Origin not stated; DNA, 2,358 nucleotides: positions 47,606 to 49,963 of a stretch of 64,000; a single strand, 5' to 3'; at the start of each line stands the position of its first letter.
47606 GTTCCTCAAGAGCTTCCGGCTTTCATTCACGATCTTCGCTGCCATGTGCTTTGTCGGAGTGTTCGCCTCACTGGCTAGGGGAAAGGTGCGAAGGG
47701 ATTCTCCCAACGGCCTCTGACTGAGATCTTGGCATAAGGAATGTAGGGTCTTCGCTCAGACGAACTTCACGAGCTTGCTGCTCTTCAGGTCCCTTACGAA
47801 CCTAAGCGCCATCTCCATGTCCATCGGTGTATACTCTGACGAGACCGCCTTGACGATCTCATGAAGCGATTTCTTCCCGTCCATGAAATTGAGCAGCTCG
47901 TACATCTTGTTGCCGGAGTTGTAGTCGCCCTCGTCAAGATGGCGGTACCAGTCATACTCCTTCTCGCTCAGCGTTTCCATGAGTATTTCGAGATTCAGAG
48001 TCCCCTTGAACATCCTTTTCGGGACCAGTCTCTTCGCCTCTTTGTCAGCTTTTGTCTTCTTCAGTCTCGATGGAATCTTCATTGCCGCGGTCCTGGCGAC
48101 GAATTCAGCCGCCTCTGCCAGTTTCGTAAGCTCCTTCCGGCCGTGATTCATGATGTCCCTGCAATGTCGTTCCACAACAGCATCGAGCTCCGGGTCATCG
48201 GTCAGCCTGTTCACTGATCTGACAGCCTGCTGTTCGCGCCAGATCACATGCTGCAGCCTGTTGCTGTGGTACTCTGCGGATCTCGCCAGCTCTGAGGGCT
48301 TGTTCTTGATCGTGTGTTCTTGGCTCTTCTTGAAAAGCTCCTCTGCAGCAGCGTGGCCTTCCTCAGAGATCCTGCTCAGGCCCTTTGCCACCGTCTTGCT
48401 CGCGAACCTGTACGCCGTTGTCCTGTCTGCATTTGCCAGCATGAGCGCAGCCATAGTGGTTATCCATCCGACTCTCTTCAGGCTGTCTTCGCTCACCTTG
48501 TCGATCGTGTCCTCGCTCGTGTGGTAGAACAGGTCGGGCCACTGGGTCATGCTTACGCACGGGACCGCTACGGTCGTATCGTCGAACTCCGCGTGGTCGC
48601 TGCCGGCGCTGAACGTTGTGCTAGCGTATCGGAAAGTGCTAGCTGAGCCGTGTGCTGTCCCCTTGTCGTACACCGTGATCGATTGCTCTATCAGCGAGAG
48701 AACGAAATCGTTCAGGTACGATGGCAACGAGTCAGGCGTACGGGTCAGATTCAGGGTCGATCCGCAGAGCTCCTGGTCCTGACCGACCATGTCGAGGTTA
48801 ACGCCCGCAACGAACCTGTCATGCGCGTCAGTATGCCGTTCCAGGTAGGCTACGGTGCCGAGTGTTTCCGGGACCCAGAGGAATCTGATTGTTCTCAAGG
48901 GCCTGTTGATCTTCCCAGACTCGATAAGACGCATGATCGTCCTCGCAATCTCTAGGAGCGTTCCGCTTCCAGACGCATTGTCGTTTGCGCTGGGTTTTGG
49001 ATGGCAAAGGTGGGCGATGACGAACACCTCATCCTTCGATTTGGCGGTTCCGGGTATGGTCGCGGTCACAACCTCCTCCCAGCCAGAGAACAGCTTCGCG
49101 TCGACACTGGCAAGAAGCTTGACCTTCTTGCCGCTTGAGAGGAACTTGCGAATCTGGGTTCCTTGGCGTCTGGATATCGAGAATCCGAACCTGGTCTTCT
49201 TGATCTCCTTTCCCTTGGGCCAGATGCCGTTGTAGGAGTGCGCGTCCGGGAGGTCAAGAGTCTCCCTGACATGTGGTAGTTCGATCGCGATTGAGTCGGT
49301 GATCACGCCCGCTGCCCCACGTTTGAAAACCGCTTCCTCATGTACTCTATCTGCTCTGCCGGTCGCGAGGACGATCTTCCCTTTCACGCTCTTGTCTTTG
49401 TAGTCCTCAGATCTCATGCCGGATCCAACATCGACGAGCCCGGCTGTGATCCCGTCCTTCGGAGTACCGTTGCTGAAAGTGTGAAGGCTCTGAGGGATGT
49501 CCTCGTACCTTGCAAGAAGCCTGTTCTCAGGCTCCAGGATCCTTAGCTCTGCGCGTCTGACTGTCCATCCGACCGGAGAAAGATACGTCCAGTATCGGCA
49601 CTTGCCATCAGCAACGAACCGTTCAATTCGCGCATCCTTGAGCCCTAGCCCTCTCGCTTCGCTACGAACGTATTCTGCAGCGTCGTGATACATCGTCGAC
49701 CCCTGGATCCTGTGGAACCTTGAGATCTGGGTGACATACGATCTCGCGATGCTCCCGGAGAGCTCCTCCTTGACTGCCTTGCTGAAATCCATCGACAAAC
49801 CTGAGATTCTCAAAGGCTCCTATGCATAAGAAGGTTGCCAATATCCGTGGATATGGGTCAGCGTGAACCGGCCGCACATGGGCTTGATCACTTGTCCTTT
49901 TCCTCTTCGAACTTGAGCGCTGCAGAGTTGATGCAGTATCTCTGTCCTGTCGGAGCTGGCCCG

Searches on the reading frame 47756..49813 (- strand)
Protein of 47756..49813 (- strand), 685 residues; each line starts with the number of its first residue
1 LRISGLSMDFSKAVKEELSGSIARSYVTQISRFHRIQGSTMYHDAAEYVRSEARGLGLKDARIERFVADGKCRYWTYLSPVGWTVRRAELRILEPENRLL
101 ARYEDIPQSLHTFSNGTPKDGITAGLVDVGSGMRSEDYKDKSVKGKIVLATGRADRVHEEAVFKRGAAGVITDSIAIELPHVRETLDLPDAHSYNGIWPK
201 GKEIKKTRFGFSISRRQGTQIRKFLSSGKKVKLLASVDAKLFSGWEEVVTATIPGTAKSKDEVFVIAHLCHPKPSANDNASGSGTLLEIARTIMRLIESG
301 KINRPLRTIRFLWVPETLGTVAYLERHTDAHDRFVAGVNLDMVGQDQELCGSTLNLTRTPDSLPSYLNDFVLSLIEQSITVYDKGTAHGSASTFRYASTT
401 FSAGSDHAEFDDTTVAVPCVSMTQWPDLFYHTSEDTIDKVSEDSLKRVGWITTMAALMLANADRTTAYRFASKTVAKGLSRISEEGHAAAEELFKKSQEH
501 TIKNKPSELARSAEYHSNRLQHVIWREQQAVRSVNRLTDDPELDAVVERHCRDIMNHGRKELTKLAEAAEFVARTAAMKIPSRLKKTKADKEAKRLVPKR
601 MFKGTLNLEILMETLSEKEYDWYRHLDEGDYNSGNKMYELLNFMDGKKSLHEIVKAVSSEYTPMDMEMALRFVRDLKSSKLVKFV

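Call 4: search_protein_families(library=pfam, proteins=[window:47756-49813:-], max_evalue=0.01)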
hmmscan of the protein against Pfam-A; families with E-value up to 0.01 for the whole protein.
window:47756-49813:- (685 aa): 2 families
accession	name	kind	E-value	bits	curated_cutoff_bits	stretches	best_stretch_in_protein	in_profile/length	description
PF04389.22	Peptidase_M28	-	3.1e-20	73.1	21.3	1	249-453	2-190/193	Peptidase family M28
PF16254.10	DUF4910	-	1.7e-19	70.1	26.6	1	257-448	65-233/247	Domain of unknown function (DUF4910)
